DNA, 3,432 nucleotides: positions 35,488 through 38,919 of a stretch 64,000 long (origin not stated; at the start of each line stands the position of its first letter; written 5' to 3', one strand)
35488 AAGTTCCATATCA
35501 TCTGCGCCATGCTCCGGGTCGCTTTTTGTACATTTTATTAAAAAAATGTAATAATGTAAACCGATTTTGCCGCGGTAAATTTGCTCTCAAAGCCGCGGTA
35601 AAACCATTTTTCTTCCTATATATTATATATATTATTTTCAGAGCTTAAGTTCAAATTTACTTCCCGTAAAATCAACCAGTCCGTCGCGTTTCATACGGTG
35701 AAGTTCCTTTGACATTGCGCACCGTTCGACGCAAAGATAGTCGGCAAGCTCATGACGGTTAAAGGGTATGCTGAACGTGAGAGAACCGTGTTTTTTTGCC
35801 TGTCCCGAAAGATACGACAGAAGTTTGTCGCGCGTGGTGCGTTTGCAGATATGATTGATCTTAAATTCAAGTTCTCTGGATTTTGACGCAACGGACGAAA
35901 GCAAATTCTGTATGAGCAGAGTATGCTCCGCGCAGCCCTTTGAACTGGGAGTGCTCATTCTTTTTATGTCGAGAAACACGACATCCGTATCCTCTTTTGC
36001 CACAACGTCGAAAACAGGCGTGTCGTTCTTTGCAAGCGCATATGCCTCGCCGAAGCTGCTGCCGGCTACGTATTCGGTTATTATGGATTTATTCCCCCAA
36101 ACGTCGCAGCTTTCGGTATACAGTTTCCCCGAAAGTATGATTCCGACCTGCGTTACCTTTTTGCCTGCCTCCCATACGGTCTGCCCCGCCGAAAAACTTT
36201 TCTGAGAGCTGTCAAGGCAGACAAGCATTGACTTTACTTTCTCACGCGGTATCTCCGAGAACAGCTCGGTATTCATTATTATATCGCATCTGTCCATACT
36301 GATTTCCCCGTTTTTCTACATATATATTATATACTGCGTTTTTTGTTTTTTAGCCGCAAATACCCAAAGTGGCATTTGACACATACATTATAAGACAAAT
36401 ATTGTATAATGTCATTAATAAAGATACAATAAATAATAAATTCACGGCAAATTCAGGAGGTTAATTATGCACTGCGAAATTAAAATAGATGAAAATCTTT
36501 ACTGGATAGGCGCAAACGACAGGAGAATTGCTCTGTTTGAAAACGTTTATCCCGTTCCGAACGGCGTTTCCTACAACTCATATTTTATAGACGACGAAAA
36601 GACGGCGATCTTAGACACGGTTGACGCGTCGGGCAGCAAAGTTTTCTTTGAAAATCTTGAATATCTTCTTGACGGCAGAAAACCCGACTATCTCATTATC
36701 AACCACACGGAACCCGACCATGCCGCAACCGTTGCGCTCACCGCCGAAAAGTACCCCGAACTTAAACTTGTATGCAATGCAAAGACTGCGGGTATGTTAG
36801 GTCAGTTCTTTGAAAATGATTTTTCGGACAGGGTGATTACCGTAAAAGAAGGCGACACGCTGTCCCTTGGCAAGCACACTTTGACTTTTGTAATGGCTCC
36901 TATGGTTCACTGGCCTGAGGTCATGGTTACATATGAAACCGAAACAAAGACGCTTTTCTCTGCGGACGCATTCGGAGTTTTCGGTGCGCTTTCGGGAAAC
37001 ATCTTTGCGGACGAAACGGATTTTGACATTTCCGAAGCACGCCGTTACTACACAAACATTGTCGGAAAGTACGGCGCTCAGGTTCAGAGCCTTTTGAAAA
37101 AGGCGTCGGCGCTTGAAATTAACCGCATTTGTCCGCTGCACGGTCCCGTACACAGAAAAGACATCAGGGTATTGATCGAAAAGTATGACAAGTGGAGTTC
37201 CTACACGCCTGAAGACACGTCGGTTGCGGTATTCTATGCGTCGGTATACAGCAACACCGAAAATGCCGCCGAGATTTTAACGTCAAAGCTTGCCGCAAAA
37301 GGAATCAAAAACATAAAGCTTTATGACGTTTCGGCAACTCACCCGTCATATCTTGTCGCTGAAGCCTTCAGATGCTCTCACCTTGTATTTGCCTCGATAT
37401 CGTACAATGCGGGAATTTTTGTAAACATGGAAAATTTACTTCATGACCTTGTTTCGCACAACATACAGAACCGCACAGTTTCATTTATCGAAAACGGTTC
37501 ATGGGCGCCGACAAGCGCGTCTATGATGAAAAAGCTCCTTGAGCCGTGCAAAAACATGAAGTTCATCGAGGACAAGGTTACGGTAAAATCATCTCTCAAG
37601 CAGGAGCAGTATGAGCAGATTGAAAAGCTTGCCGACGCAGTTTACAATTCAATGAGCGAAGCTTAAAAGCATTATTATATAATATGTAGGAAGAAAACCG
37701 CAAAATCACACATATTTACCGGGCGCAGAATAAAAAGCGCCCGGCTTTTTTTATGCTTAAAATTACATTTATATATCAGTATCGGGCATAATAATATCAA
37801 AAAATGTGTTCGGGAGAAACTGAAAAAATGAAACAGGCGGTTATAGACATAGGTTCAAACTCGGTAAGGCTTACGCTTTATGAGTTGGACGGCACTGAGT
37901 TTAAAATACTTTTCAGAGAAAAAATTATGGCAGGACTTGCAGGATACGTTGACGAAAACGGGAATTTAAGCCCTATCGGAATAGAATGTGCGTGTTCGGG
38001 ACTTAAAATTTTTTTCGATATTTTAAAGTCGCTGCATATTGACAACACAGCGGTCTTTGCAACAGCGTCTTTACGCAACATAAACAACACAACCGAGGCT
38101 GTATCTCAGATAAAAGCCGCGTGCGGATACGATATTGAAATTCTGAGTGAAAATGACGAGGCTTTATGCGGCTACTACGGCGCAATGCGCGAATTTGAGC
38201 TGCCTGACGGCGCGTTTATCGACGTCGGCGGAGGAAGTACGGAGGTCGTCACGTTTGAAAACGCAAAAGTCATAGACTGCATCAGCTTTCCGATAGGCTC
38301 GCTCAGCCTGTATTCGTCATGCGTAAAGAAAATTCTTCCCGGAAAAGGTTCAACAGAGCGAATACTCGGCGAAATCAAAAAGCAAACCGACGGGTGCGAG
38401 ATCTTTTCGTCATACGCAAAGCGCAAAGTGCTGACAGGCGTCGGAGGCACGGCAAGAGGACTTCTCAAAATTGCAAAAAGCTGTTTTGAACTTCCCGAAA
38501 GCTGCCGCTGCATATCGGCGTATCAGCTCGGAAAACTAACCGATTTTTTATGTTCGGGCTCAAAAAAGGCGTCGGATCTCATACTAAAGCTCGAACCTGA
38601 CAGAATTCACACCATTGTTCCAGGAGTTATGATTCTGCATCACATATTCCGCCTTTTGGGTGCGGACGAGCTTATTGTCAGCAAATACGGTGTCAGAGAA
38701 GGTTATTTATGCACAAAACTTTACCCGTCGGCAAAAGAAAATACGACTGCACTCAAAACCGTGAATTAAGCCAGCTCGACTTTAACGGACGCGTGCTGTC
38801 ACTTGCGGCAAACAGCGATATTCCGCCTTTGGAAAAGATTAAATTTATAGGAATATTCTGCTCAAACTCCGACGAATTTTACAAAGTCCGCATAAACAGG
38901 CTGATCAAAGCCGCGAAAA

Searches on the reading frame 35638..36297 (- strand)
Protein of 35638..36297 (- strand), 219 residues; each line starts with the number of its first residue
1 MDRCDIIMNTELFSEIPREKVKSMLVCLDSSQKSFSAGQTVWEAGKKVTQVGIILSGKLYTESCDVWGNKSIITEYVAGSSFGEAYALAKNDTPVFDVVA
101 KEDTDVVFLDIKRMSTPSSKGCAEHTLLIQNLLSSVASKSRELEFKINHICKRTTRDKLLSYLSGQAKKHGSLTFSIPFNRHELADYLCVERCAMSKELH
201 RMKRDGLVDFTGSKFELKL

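Call 3: search_protein_families(library=pfam, proteins=[window:35638-36297:-], max_evalue=0.01)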
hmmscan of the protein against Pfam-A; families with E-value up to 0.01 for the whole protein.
window:35638-36297:- (219 aa): 2 families
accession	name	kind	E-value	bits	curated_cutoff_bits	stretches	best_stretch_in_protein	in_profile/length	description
PF00027.35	cNMP_binding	-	5.2e-11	42.8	27.5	1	33-112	2-80/89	Cyclic nucleotide-binding domain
PF13545.12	HTH_Crp_2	-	4.5e-07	30.2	27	1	159-213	3-57/70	Crp-like helix-turn-helix domain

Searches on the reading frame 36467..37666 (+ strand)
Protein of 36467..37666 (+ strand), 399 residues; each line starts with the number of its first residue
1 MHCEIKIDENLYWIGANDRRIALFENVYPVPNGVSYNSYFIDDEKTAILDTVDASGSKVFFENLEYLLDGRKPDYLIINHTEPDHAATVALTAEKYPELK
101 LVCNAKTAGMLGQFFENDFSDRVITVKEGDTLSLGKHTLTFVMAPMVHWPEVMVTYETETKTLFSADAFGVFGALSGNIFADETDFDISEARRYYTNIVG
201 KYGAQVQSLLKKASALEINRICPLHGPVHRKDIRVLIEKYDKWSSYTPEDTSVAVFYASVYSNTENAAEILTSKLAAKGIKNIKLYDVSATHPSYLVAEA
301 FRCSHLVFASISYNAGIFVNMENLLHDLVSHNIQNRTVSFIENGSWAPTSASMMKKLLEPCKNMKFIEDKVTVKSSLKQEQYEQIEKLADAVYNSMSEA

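Call 3: search_protein_families(library=pfam, proteins=[window:36467-37666:+], max_evalue=0.01)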
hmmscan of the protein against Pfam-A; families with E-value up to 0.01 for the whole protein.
window:36467-37666:+ (399 aa): 4 families
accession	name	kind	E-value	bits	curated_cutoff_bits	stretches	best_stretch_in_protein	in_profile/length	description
PF19583.5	ODP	-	5.8e-21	75.7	27.2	1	34-226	1-194/194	ODP family beta lactamase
PF00753.33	Lactamase_B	-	4.3e-09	37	22.7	1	34-179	4-161/196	Metallo-beta-lactamase superfamily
PF12706.13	Lactamase_B_2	-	2.4e-05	24.4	27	1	69-152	27-116/200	Beta-lactamase superfamily domain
PF00258.30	Flavodoxin_1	-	0.00079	20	25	1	255-328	1-71/143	Flavodoxin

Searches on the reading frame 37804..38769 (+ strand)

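Call 3: search_protein_families(library=pfam, proteins=[window:37804-38769:+], max_evalue=0.01)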
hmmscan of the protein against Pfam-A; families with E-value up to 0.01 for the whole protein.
window:37804-38769:+ (321 aa): 2 families
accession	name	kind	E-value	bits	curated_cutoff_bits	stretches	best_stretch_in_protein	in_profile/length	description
PF02541.22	Ppx-GppA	-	8.3e-48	163.7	27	1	29-305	6-281/285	Ppx/GppA phosphatase family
PF14450.12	FtsA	-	0.0014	19.4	31.8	0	137-169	1-33/127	Cell division protein FtsA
